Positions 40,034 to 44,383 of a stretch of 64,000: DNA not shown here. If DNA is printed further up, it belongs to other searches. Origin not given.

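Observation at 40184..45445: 1753-aa PMT-like GT-C protein with acidic linker and large beta-propeller-like periplasmic insert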

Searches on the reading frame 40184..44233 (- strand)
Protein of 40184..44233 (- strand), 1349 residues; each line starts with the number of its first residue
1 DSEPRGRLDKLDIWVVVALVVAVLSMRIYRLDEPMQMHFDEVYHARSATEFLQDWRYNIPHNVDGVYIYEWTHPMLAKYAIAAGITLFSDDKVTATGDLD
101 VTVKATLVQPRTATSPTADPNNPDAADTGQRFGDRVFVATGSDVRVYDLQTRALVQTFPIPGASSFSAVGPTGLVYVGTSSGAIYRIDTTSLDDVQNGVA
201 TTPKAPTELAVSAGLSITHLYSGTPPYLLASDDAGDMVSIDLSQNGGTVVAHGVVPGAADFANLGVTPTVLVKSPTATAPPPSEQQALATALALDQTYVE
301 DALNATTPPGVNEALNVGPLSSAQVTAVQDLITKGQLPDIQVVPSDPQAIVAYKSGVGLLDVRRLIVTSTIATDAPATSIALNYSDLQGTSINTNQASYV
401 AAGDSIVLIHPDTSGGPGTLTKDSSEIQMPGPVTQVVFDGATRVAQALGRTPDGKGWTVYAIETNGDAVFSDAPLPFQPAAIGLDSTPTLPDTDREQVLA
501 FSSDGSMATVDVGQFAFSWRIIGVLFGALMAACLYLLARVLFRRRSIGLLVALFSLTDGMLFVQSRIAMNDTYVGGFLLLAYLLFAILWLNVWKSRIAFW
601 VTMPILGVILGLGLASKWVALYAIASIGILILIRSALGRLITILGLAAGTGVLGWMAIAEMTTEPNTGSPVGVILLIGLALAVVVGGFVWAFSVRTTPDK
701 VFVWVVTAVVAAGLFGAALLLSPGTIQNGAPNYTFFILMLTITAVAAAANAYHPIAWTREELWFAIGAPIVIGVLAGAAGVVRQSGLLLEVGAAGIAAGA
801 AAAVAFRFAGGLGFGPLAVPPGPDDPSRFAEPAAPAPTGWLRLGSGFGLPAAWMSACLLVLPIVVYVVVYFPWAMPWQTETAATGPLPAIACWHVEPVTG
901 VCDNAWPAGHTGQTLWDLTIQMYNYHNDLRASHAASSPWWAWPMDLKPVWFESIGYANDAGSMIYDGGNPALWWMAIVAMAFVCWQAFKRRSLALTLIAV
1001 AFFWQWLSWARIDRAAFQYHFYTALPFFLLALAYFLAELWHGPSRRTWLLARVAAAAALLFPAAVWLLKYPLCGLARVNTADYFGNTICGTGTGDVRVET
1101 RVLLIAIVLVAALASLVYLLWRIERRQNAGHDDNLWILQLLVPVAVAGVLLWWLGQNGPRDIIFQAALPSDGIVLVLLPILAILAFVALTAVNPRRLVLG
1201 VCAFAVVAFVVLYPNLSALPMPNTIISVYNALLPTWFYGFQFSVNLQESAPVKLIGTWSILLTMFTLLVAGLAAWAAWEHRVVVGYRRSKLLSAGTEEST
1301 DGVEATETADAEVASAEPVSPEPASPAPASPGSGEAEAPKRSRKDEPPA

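Call 34: search_solved_structures(query=window:40184-44233:-, max_evalue=1, show_alignments=2)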
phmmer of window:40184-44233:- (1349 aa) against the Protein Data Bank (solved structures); distinct sequences matched with E-value up to 1: 3.
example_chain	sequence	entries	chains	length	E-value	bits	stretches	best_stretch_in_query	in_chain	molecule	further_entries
7dxn_A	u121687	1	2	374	0.00016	22.7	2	144-191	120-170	Membrane associated protein kinase with beta-propeller domain, pyrrolo-quinoline quinone b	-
7evf_AA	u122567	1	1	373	0.00025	22.1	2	145-192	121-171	PQQ_3 domain-containing protein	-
9e61_A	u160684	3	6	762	0.74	10.6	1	921-982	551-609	Dolichyl-phosphate-mannose--protein mannosyltransferase 4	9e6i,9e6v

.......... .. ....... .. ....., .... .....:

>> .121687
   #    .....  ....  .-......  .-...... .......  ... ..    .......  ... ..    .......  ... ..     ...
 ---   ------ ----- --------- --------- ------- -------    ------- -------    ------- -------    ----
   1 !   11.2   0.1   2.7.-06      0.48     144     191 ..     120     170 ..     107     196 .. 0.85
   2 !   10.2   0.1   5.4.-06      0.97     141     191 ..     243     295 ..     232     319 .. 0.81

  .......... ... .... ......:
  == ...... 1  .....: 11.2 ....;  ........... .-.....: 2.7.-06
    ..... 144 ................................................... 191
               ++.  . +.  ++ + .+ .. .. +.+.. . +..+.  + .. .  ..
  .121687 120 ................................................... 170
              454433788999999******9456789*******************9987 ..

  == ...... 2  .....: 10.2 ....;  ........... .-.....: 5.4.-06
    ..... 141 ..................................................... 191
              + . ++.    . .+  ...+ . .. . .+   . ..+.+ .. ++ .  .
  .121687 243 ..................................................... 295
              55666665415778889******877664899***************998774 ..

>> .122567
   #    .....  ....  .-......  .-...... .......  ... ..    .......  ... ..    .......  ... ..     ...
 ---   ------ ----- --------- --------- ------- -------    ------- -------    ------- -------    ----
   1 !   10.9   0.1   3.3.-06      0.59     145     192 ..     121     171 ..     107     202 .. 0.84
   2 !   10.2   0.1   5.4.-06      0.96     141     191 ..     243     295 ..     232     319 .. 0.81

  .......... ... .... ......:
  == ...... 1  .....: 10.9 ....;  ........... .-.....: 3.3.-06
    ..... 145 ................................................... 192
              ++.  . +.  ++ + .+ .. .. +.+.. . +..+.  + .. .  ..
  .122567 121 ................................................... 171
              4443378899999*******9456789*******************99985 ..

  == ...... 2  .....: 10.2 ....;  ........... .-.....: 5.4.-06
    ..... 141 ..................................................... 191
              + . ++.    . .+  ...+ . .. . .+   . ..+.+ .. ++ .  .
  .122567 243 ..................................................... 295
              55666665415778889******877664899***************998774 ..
